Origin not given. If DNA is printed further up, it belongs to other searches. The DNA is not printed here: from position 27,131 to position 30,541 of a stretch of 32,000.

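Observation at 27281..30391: Prodrug-type S12 peptidase and ABC exporter fused into one 1036-aa protein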

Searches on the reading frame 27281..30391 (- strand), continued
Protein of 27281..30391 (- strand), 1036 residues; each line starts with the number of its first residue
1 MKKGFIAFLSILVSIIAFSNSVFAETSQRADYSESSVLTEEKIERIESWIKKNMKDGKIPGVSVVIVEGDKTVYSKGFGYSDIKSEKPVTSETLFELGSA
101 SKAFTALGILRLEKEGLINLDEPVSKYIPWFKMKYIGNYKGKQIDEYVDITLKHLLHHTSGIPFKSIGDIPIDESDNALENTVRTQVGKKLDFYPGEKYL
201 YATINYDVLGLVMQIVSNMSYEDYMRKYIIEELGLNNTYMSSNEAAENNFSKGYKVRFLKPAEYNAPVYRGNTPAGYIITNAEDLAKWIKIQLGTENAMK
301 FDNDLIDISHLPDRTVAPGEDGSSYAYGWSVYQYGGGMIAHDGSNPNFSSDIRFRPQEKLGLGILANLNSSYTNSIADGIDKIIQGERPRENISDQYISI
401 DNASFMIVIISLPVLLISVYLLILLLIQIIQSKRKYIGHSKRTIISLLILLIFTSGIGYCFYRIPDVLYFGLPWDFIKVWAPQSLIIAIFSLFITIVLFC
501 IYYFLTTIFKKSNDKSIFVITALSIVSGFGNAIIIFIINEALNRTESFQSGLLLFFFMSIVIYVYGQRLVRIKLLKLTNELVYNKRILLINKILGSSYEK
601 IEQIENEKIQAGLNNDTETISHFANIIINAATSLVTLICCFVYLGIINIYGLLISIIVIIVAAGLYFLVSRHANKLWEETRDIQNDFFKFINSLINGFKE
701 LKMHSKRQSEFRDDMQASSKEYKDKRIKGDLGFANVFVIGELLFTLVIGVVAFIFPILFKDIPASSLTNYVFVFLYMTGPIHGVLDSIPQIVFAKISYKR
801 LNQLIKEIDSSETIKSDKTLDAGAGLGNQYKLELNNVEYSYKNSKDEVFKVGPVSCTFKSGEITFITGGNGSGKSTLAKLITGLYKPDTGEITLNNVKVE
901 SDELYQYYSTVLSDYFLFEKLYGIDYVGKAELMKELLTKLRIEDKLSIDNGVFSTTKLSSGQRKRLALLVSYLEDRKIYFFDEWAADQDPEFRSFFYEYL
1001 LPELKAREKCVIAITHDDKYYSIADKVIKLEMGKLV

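Call 29: predict_structure(alignment_id=A1)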
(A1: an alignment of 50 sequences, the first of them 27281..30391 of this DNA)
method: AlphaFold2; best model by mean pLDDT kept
length: 1036 residues; sequences in the alignment: 50
mean_pLDDT: 80.9   pTM: 0.63
mean pLDDT of the five models: 80.9, 79.6, 77.9, 76.9, 76.1
residues with pLDDT >= 90: 298; 70-90: 556; 50-70: 120; < 50: 62
segments of 3 or more residues with pLDDT < 50: 21-36, 644-677, 815-824
pLDDT, mean of each block of 10 residues (from residue 1): 74 70 37 48 92 93 94 94 94 92 95 95 95 91 92 95 89 89 93 91 93 95 94 93 84 91 89 88 95 89 92 85 88 83 92 91 95 92 86 80 84 89 89 81 87 89 85 86 90 91 86 77 82 76 66 84 82 82 86 82 79 80 74 71 49 42 40 46 67 84 84 86 77 64 62 54 54 57 65 74 80 48 60 88 70 88 88 85 86 84 83 81 83 82 78 71 76 86 73 83 89 87 89 84
secondary structure, 60 per line:
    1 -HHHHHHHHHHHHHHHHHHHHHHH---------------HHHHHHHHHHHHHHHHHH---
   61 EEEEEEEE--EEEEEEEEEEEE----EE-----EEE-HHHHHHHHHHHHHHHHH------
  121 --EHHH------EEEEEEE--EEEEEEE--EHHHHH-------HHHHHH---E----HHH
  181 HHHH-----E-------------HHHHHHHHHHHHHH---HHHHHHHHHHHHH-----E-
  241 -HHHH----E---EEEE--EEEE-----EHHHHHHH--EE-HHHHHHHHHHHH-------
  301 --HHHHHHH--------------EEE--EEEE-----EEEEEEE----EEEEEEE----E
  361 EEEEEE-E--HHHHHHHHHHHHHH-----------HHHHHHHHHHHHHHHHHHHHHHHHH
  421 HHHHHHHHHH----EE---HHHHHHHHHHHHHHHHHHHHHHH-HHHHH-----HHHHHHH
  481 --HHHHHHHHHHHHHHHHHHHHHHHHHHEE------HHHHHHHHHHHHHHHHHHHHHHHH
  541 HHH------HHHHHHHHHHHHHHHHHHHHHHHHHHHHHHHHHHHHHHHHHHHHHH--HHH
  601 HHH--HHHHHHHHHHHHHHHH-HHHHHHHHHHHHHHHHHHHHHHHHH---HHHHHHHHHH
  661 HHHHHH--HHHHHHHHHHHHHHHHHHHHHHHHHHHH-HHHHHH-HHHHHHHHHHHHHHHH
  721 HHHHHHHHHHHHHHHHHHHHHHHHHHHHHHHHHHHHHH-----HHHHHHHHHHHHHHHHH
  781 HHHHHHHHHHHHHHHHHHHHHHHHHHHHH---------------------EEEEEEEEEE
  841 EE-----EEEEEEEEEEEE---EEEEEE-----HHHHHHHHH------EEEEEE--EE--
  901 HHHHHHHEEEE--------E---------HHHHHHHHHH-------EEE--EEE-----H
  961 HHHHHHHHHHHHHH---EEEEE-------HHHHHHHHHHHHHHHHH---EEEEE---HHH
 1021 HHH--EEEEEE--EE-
elements in order (helices of 4 or more, strands of 3 or more residues): H2-24 H40-57 E61-68 E71-82 E94-96 H98-114 E133-139 E142-148 H152-156 H164-169 H178-184 H204-217 H221-233 H242-245 E254-257 E260-263 H270-276 H282-293 H303-309 E324-326 E329-332 E338-344 E349-355 E360-366 H371-384 H396-430 H440-462 H464-468 H474-480 H483-508 H517-543 H550-595 H598-603 H606-621 H623-647 H651-666 H669-696 H698-703 H705-758 H764-809 E831-842 E848-859 E863-868 H874-882 E889-894 H901-907 E908-911 H930-939 E947-949 E952-954 H960-974 E978-982 H990-1006 E1010-1014 H1018-1023 E1026-1031

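Call 32: fold_search(model_id=the predicted structure, library=pdb)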
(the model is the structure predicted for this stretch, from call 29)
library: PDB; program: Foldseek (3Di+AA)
matches with E <= 10: 1636; with E <= 0.001: 1441
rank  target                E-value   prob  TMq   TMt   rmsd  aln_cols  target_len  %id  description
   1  7mdf                  2.0e-30  1.00  0.40  0.87   4.0       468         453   27  Full-length S95A ClbP bound to N-acyl-D-asparagine analog (released 2022-09-28)
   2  7mdc                  4.9e-30  1.00  0.39  0.88   4.0       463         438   27  Full-length wildtype ClbP inhibited by hexanoyl-D-asparagine boronic acid (released 2022-09-28)
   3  7mde                  6.1e-30  1.00  0.40  0.89   3.4       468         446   27  Full-length S95A ClbP (released 2022-09-28)
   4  7ul6_A                3.2e-29  1.00  0.39  0.89   3.2       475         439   27  CryoEM structure of full-length dimeric ClbP (released 2022-09-28)
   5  4e6w_A                7.6e-25  1.00  0.30  0.91   2.3       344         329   30  ClbP in complex with 3-aminophenyl boronic acid (released 2013-03-27)
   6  4gdn_A                1.5e-24  1.00  0.30  0.88   3.8       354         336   32  Structure of FmtA-like protein (released 2012-10-03)
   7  4gdn_D                4.3e-24  1.00  0.29  0.88   4.7       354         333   32  Structure of FmtA-like protein (released 2012-10-03)
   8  3o3v_A                6.5e-24  1.00  0.29  0.88   2.8       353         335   30  Crystal structure of ClbP peptidase domain (released 2011-07-27)
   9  4e6w_B                9.7e-24  1.00  0.30  0.90   2.2       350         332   29  ClbP in complex with 3-aminophenyl boronic acid (released 2013-03-27)
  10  4gdn_C                1.1e-23  1.00  0.29  0.87   4.0       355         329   32  Structure of FmtA-like protein (released 2012-10-03)
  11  4e6w_C                1.3e-23  1.00  0.30  0.90   2.4       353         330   29  ClbP in complex with 3-aminophenyl boronic acid (released 2013-03-27)
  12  2qmi_C                1.5e-23  1.00  0.30  0.66   4.7       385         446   27  Structure of the octameric penicillin-binding protein homologue from Pyrococcus abyssi (released 2008-07-22)
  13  4e6x_A                5.3e-23  1.00  0.28  0.90   2.6       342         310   29  ClbP in complex boron-based inhibitor (released 2013-03-27)
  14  2qmi_A                6.4e-23  1.00  0.30  0.66   3.9       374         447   27  Structure of the octameric penicillin-binding protein homologue from Pyrococcus abyssi (released 2008-07-22)
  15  4e6x_C                4.8e-22  1.00  0.28  0.90   2.8       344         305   29  ClbP in complex boron-based inhibitor (released 2013-03-27)
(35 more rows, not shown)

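Call 39: search_dna_similar(query=window:27281-30391:-, collection=plasmids, mode=protein, max_rows=15, max_evalue=1e-50)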
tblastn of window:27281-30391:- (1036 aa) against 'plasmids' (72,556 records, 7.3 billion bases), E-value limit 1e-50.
Records with a match: 263; places in all: 276; records where one place covers at least 80% of the query: 54.
Best place of each record, by identity: <60% 263.
By first word of the organism name: Ralstonia 104; Bacillus 96; Azospirillum 14; Burkholderia 10; Caballeronia 6; Alteromonas 4; Methylocystis 3; Tistrella 3; Methylosinus 3; Pantoea 3; and 12 more.
By predicted mobility (MOB-suite, as given by PLSDB): non-mobilizable 127; mobilizable 104; conjugative 32.
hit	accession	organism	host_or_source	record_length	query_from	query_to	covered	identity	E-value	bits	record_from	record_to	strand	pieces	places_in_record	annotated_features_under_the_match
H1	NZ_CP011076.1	Brevibacillus laterosporus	Oryza sativa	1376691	8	1036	99%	49.4%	0e+0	902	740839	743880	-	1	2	none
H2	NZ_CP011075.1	Brevibacillus laterosporus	Oryza sativa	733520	1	1035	100%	47.8%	0e+0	899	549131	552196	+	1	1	cyclic peptide export ABC transporter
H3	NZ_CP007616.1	Bacillus thuringiensis serovar kurstaki str. YBT-1520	-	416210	28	1035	97%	46.5%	0e+0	860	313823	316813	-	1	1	cyclic peptide export ABC transporter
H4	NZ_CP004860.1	Bacillus thuringiensis serovar kurstaki str. YBT-1520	soil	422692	28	1035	97%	46.5%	0e+0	860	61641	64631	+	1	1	cyclic peptide export ABC transporter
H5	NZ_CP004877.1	Bacillus thuringiensis serovar kurstaki str. HD-1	soil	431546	28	1035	97%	46.5%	0e+0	860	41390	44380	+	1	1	cyclic peptide export ABC transporter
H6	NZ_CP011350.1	Bacillus thuringiensis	tobacco,single cell,roots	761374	28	1035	97%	46.5%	0e+0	860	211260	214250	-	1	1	cyclic peptide export ABC transporter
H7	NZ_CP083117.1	Bacillus thuringiensis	whole organism,Biopesticide Delfin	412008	28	1035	97%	46.5%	0e+0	860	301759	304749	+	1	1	cyclic peptide export ABC transporter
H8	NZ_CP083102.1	Bacillus thuringiensis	whole organism,Biopesticide DiPel DF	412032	28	1035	97%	46.5%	0e+0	860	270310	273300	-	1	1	cyclic peptide export ABC transporter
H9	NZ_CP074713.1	Bacillus thuringiensis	moth,whole organism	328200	28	1035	97%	46.5%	0e+0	860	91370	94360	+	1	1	cyclic peptide export ABC transporter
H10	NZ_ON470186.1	Bacillus thuringiensis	-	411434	28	1035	97%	46.5%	0e+0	860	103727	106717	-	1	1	cyclic peptide export ABC transporter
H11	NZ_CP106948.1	Bacillus thuringiensis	BGSC database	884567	28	1035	97%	46.5%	0e+0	860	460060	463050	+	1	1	cyclic peptide export ABC transporter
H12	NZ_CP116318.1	Bacillus thuringiensis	soil sample,soil sample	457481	28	1035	97%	46.5%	0e+0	860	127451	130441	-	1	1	cyclic peptide export ABC transporter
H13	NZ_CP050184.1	Bacillus thuringiensis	cell culture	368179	28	1035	97%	46.5%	0e+0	860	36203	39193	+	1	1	cyclic peptide export ABC transporter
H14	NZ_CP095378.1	Bacillus cereus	cell cuture,Pond silt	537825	28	1035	97%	46.5%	0e+0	839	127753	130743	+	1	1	cyclic peptide export ABC transporter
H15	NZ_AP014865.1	Bacillus thuringiensis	-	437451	29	1035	97%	46.6%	0e+0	858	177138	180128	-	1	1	cyclic peptide export ABC transporter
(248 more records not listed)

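Call 40: get_annotated_region(hit=H5, flank=20000)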
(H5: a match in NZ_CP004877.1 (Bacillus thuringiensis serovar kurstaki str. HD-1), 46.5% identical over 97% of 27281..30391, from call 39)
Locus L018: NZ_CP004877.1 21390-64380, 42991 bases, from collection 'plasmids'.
description: Bacillus thuringiensis serovar kurstaki str. HD-1 plasmid pBMB431, complete sequence
organism: Bacillus thuringiensis serovar kurstaki str. HD-1 (NCBI taxid 1261129)
taxonomy: Bacteria; Bacillota; Bacilli; Bacillales; Bacillaceae; Bacillus; Bacillus thuringiensis; Bacillus thuringiensis serovar kurstaki str. HD-1
host: -; source: soil; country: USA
typing (MOB-suite, as given by PLSDB): non-mobilizable; replicon rep_cluster_125,rep_cluster_1721; mating-pair formation MPF_T
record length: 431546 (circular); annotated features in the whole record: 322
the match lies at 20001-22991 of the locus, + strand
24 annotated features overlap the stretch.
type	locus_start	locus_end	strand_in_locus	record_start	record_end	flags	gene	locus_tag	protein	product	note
CDS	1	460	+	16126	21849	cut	-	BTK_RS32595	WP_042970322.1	non-ribosomal peptide synthetase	-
CDS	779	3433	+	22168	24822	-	-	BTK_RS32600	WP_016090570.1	condensation domain-containing protein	-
CDS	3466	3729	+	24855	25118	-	-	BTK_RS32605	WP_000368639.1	phosphopantetheine-binding protein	-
CDS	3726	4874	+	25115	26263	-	-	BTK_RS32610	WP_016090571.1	acyl-CoA dehydrogenase family protein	-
CDS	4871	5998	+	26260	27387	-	-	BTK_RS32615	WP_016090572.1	GNAT family N-acetyltransferase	-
CDS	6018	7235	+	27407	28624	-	-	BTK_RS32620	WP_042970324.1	ACP S-malonyltransferase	GO:0006633 - fatty acid biosynthetic process [Evidence IEA]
CDS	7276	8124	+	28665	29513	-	-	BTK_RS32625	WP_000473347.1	3-hydroxyacyl-CoA dehydrogenase family protein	-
CDS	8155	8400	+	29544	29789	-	-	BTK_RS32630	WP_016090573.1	phosphopantetheine-binding protein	-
CDS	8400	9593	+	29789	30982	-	-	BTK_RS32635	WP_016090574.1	acyl-CoA dehydrogenase family protein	-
CDS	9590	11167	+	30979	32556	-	zmaJ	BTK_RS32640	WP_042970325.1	zwittermicin A synthase ZmaJ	-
CDS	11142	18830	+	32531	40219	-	-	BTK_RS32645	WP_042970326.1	hybrid non-ribosomal peptide synthetase/type I polyketide synthase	-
CDS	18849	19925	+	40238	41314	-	-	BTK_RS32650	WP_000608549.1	LLM class flavin-dependent oxidoreductase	-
CDS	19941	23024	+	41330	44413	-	-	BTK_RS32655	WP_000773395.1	cyclic peptide export ABC transporter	GO:0015833 - peptide transport [Evidence IEA]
CDS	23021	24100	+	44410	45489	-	-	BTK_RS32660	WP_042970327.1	HAD-IIIC family phosphatase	-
CDS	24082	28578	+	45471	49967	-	-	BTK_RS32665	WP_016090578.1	non-ribosomal peptide synthetase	-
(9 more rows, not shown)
